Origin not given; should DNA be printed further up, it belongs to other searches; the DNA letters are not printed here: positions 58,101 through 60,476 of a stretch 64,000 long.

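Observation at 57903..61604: Compact porin-cytochrome (MtrAB/MtoAB/Pcc-like) extracellular-electron-transfer candidate with an octaheme wire, a 691-aa barrel, a monoheme cytochrome and a His-rich 4-TM protein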

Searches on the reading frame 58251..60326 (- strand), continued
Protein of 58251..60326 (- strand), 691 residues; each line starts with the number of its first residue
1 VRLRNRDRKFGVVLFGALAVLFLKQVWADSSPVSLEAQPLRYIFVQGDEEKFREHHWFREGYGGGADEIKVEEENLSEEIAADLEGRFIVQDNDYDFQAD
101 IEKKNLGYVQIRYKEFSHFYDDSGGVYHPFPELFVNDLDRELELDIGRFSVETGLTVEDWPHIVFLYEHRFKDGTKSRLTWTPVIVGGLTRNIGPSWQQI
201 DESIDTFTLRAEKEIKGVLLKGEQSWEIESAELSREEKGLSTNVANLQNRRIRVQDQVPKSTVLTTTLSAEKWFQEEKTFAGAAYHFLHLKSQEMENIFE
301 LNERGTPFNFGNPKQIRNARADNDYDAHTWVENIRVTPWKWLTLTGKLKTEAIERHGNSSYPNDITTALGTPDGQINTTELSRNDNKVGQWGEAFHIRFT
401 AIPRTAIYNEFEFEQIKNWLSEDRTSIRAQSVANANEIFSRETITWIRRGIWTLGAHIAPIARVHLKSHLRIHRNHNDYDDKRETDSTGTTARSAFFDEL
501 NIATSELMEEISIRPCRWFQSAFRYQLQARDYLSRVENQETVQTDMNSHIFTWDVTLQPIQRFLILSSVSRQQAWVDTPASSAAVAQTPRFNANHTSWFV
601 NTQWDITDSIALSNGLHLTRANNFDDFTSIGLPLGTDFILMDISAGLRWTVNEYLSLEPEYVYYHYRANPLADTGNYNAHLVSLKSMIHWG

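Call 28: search_protein_families(library=pfam, proteins=[L001:4686-5210:+, L001:8051-8431:+, L001:3982-4674:+, L001:2945-3961:+, L003:4873-5208:+, L003:9720-10418:+, L003:8112-9614:+], max_evalue=0.1)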
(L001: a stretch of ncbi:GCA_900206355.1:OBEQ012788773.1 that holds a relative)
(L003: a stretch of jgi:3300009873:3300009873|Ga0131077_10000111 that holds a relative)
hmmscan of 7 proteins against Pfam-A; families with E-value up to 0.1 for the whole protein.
L001:4686-5210:+ (174 aa): 1 family
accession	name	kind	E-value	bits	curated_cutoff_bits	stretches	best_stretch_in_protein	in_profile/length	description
PF03324.19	Herpes_HEPA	-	0.0027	18.6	25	1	92-146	15-68/95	Herpesvirus DNA helicase/primase complex associated protein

L001:8051-8431:+ (126 aa): 3 families
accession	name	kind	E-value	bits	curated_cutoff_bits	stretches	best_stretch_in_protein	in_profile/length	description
PF21342.2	SoxA-TsdA_cyt-c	-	0.0002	21.7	27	1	52-123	2-82/88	SoxA/TsdA, cytochrome c domain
PF03150.19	CCP_MauG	-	0.0058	17.7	25.6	1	47-87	2-44/149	Di-haem cytochrome c peroxidase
PF09943.14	DUF2175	-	0.012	16.3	25.1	1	53-117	15-78/98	Uncharacterized protein conserved in archaea (DUF2175)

L001:3982-4674:+ (230 aa): 6 families
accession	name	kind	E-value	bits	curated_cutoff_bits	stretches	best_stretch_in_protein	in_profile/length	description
PF13620.12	CarboxypepD_reg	-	1.8e-10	41.5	32.3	1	165-226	16-82/82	Carboxypeptidase regulatory-like domain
PF14686.12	fn3_3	-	4.3e-07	30.1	24.4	1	172-219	24-73/75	Polysaccharide lyase family 4, domain II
PF13715.12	CarbopepD_reg_2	-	7.6e-05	23.1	32.2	1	169-228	20-79/88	CarboxypepD_reg-like domain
PF10670.15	DUF4198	-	0.0074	16.9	34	0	17-45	140-168/209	Domain of unknown function (DUF4198)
PF09430.16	EMC7_beta-sandw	-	0.0082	16.8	26.6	1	163-199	6-45/122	ER membrane protein complex subunit 7, beta-sandwich domain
PF08308.17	PEGA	-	0.042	14.2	20.8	0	185-228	27-70/71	PEGA domain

L001:2945-3961:+ (338 aa): 2 families
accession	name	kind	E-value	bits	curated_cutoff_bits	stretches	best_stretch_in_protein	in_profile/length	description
PF07732.21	Cu-oxidase_3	-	1e-13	51.8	21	1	72-178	9-118/119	Multicopper oxidase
PF07731.20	Cu-oxidase_2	-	1.9e-10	41.1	20.4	2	132-177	94-136/137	Multicopper oxidase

L003:4873-5208:+ (111 aa): 1 family
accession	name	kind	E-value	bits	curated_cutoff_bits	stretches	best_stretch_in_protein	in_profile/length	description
PF11845.13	Tll0287-like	-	0.015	16.1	24.1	1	26-75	88-133/144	Tll0287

L003:9720-10418:+ (232 aa): 0 families

L003:8112-9614:+ (500 aa): 6 families
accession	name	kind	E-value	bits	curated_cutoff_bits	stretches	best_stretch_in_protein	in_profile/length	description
PF03264.19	Cytochrom_NNT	-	7.8e-11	42.4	24.1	1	102-192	5-99/174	NapC/NirT cytochrome c family, N-terminal region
PF14522.11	Cytochrome_C7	-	6.9e-08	32.6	24.8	1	420-459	43-67/67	Cytochrome c7 and related cytochrome c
PF14537.11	Cytochrom_c3_2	-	1.5e-07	32.2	25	1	433-498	8-65/79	Cytochrome c3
PF22113.1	Mtrc-MtrF_II-IV_dom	-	0.0048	16.9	30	0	138-234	10-108/176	Outer membrane cytochrome MtrC/MtrF-like, domains II/IV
PF03601.19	Cons_hypoth698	-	0.0096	15.3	24.5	1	105-158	148-201/304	Conserved hypothetical protein 698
PF02085.21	Cytochrom_CIII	-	0.013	16.3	22.9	0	433-498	32-83/101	Class III cytochrome C family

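Call 29: find_related_loci(query=A1, collection=genome_contigs, flank=6000)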
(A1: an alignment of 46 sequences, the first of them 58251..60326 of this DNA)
Query A1 (691 aa) in genome_contigs; peptide patterns used: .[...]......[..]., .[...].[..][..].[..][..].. (x = any residue, [..] = any of these).
118 stretches matched a pattern; 48 encode a relative of the query (tblastn E <= 1e-3); 48 distinct loci.
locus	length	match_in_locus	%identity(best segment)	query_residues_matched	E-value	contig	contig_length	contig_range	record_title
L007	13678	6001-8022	50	12-691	0e+0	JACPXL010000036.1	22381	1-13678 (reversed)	MAG: Candidatus Omnitrophota bacterium isolate NC_groundwater_836_Pr1_B-0.1um_47_21 Montesol18_Bp1_scaffold_640422, whol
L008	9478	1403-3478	51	8-691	0e+0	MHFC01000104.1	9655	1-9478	MAG: Omnitrophica bacterium GWA2_52_8 gwa2_scaffold_37214, whole genome shotgun sequence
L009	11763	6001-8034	48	8-691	0e+0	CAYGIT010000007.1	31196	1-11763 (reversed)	MAG TPA_asm: uncultured bacterium isolate ERP113451_co3_34 genome assembly, contig: NODE_973_length_31196_cov_8.103272,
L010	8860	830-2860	50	14-690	0e+0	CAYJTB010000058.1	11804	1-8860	MAG TPA_asm: uncultured bacterium isolate ERP125453_co1_402 genome assembly, contig: NODE_6161_length_11804_cov_9.316282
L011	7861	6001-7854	49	18-638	0e+0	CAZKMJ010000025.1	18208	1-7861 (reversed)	MAG TPA_asm: uncultured bacterium isolate SRP342105_co1_334 genome assembly, contig: NODE_4127_length_18208_cov_4.577646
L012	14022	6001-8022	46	13-685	0e+0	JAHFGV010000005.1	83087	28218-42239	MAG: Candidatus Omnitrophota bacterium isolate nzgw323 NODE_169_length_83088_cov_7.321308, whole genome shotgun sequence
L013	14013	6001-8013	47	18-690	0e+0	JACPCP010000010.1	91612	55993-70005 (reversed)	MAG: Candidatus Omnitrophota bacterium isolate NC_groundwater_286_Ag_S-0.65um_55_12 S6_GD2017_2_S65_scaffold_127, whole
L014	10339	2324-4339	43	10-685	0e+0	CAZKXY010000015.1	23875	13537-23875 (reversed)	MAG TPA_asm: uncultured Planctomycetales bacterium isolate binchicken_co21_270 genome assembly, contig: NODE_985_length_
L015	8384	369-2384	44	12-686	1e-180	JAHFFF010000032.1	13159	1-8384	MAG: Candidatus Omnitrophota bacterium isolate nzgw286 NODE_3086_length_13160_cov_5.144643, whole genome shotgun sequenc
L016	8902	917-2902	43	26-685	1e-178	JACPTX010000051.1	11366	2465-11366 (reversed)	MAG: Candidatus Omnitrophota bacterium isolate NC_groundwater_743_Ag_S-0.65um_67_24 S37_SO-6_scaffold_554186, whole geno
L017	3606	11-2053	41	13-690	0e+0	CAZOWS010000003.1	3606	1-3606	MAG TPA_asm: uncultured Actinomycetota bacterium isolate binchicken_co203_618 genome assembly, contig: k141_2301449, who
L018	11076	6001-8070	41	13-691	2e-175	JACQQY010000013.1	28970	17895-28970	MAG: Candidatus Omnitrophota bacterium isolate NC_groundwater_1345_Ag_S-0.2um_53_61 S_p2_S4_coassembly_k141_284195, whol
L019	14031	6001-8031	41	6-684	3e-167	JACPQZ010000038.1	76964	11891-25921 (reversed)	MAG: Candidatus Omnitrophota bacterium isolate NC_groundwater_666_Ag_B-0.1um_57_48 B_1_S1_Biohub_coassembly_k141_2676467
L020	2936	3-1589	46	167-691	1e-172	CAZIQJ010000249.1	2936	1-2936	MAG TPA_asm: uncultured bacterium isolate SRP342105_co2_29 genome assembly, contig: NODE_47440_length_2936_cov_4.599445,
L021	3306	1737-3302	48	8-528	5e-171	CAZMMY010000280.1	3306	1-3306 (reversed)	MAG TPA_asm: uncultured bacterium isolate SRP342105_co1_337 genome assembly, contig: NODE_43681_length_3306_cov_4.040910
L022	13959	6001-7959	41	33-691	2e-162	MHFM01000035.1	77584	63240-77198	MAG: Omnitrophica bacterium RIFCSPLOWO2_01_FULL_45_10b rifcsplowo2_01_scaffold_2779, whole genome shotgun sequence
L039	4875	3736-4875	51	13-393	3e-127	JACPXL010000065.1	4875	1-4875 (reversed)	MAG: Candidatus Omnitrophota bacterium isolate NC_groundwater_836_Pr1_B-0.1um_47_21 Montesol18_Bp1_scaffold_1161996, who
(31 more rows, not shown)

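Call 33: search_protein_representatives(alignment_id=A1)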
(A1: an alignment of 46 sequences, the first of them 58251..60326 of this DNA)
Query: 46 sequences, 685 profile positions. Proteins with E-value up to 0.001 (for the whole library): 896; up to 1e-10: 675; up to 1e-30: 388. The best 150 are listed.
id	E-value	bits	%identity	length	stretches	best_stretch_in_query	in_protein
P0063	7.8e-291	982.6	-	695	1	16-684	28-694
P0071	3.3e-288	973.9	-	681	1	10-682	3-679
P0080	1.5e-275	932.1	-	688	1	1-684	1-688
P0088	8.0e-274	926.4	-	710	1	6-684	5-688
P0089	1.7e-271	918.7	-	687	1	9-684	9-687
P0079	2.8e-271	918.0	-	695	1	9-684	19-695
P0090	2.5e-263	891.7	-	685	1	1-684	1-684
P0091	9.3e-262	886.5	-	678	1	7-684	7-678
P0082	5.5e-259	877.4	-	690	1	2-684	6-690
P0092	5.1e-252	854.3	-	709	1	15-684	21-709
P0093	1.1e-250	850.0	-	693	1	16-684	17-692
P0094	1.1e-249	846.6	-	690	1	3-684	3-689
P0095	1.7e-249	846.0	-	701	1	3-684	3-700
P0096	3.2e-246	835.2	-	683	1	7-684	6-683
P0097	3.0e-244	828.7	-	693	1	27-684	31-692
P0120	3.6e-190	649.9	-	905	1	38-685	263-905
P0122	9.6e-178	608.9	-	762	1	22-685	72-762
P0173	3.8e-99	349.1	-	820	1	38-684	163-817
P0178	1.4e-97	343.9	-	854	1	30-677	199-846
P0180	2.1e-94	333.4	-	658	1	40-678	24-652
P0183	1.9e-92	327.0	-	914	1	28-684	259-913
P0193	1.8e-87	310.5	-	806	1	23-684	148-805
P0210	4.4e-79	282.8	-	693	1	7-684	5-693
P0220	2.6e-76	273.7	-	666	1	25-680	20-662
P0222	6.8e-76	272.3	-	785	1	25-650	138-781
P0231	2.4e-72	260.6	-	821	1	40-677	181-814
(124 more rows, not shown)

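Call 35: list_cluster_members(proteins=[P0173, P0178, P0183, P0193, P0120, P0231, P0210, P0220, P0180, P0122])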
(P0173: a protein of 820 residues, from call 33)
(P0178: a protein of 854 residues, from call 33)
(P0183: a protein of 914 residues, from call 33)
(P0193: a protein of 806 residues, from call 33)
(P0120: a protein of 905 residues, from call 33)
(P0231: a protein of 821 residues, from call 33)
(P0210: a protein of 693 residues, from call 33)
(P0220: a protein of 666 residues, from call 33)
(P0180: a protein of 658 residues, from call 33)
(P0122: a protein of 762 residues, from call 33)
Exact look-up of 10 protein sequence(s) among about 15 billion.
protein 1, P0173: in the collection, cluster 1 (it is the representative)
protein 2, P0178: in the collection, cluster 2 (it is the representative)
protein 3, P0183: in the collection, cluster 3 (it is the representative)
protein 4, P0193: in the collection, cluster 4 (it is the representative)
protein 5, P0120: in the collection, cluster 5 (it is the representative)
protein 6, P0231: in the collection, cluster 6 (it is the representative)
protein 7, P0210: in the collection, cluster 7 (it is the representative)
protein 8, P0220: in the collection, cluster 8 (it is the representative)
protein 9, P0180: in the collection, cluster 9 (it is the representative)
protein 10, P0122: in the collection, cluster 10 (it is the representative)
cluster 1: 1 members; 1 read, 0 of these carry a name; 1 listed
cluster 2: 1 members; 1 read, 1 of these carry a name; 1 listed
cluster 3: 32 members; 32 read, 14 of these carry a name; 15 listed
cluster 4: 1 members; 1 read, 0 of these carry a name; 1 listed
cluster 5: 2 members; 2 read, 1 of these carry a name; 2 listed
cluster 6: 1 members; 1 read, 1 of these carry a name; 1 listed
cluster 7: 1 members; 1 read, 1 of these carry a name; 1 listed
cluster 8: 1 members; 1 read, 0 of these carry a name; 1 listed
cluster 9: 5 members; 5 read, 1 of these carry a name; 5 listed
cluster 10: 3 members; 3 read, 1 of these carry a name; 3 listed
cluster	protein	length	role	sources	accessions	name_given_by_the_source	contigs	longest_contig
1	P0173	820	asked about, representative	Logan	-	-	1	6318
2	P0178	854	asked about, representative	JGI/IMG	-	mono/diheme cytochrome c family protein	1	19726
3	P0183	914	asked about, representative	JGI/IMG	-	mono/diheme cytochrome c family protein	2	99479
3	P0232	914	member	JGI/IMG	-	mono/diheme cytochrome c family protein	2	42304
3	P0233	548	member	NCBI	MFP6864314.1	MAG: c-type cytochrome domain-containing protein, partial [Roseibacillus sp.]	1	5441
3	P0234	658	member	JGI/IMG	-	hypothetical protein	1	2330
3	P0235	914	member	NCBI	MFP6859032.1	MAG: c-type cytochrome domain-containing protein [Roseibacillus sp.]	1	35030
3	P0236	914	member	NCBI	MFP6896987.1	MAG: c-type cytochrome domain-containing protein [Roseibacillus sp.]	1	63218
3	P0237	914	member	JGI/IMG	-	mono/diheme cytochrome c family protein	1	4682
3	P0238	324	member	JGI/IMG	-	hypothetical protein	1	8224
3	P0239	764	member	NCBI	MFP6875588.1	MAG: c-type cytochrome domain-containing protein [Roseibacillus sp.]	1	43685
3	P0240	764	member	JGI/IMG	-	hypothetical protein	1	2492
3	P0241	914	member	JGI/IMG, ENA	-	mono/diheme cytochrome c family protein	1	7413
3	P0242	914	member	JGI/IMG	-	mono/diheme cytochrome c family protein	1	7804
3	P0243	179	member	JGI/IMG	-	hypothetical protein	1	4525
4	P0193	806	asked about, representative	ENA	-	-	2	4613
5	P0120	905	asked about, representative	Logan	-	-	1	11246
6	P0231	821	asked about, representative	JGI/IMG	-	hypothetical protein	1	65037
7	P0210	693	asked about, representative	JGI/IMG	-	hypothetical protein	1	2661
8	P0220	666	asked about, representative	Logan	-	-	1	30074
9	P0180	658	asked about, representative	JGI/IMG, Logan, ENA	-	-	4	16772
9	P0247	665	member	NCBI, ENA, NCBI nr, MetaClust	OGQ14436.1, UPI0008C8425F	MAG: hypothetical protein A3B70_02205 [Deltaproteobacteria bacterium ... | status=active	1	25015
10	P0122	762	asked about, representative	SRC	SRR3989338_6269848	-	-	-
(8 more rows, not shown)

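Call 37: find_encoding_contigs(protein=P0183, flank=6000, max_places=1)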
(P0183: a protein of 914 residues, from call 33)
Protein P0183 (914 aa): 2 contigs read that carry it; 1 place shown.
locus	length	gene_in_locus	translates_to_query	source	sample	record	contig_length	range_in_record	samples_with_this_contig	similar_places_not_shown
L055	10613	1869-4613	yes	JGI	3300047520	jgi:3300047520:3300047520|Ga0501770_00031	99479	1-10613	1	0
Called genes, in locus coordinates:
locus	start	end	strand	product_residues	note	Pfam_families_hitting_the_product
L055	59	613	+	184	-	-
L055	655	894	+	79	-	-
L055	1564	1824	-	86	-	-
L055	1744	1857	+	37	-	-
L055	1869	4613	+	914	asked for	PF22297:PccH (faint), PF07635:PSCyt1, PF13442:Cytochrome_CBB3 (faint), PF07635:PSCyt1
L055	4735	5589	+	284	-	-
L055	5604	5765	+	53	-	-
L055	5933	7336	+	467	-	PF00224:PK, PF02887:PK_C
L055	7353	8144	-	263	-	-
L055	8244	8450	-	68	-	-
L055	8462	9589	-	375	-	-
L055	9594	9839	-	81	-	-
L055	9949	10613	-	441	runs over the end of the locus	PF01595:CNNM, PF00571:CBS (faint), PF03471:CorC_HlyC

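Call 40: search_solved_structures(query=A2, max_evalue=10, show_alignments=2)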
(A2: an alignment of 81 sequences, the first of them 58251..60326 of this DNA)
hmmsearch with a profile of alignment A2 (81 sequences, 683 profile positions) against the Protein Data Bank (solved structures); distinct sequences matched with E-value up to 10: 5.
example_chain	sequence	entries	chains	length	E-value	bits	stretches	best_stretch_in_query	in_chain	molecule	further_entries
3dwo_X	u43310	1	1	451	0.058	14.8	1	561-642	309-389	Probable outer membrane protein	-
4q4j_A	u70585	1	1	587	0.25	12.7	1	196-247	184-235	ABC transporter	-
3qf4_A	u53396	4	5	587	0.25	12.7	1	196-247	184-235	ABC transporter, ATP-binding protein | ABC transporter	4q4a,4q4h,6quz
6qv0_A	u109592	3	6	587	0.25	12.7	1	196-247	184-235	ABC transporter, ATP-binding protein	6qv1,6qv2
9tz5_7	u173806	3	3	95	1.3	10.3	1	34-71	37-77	Large ribosomal subunit protein uL23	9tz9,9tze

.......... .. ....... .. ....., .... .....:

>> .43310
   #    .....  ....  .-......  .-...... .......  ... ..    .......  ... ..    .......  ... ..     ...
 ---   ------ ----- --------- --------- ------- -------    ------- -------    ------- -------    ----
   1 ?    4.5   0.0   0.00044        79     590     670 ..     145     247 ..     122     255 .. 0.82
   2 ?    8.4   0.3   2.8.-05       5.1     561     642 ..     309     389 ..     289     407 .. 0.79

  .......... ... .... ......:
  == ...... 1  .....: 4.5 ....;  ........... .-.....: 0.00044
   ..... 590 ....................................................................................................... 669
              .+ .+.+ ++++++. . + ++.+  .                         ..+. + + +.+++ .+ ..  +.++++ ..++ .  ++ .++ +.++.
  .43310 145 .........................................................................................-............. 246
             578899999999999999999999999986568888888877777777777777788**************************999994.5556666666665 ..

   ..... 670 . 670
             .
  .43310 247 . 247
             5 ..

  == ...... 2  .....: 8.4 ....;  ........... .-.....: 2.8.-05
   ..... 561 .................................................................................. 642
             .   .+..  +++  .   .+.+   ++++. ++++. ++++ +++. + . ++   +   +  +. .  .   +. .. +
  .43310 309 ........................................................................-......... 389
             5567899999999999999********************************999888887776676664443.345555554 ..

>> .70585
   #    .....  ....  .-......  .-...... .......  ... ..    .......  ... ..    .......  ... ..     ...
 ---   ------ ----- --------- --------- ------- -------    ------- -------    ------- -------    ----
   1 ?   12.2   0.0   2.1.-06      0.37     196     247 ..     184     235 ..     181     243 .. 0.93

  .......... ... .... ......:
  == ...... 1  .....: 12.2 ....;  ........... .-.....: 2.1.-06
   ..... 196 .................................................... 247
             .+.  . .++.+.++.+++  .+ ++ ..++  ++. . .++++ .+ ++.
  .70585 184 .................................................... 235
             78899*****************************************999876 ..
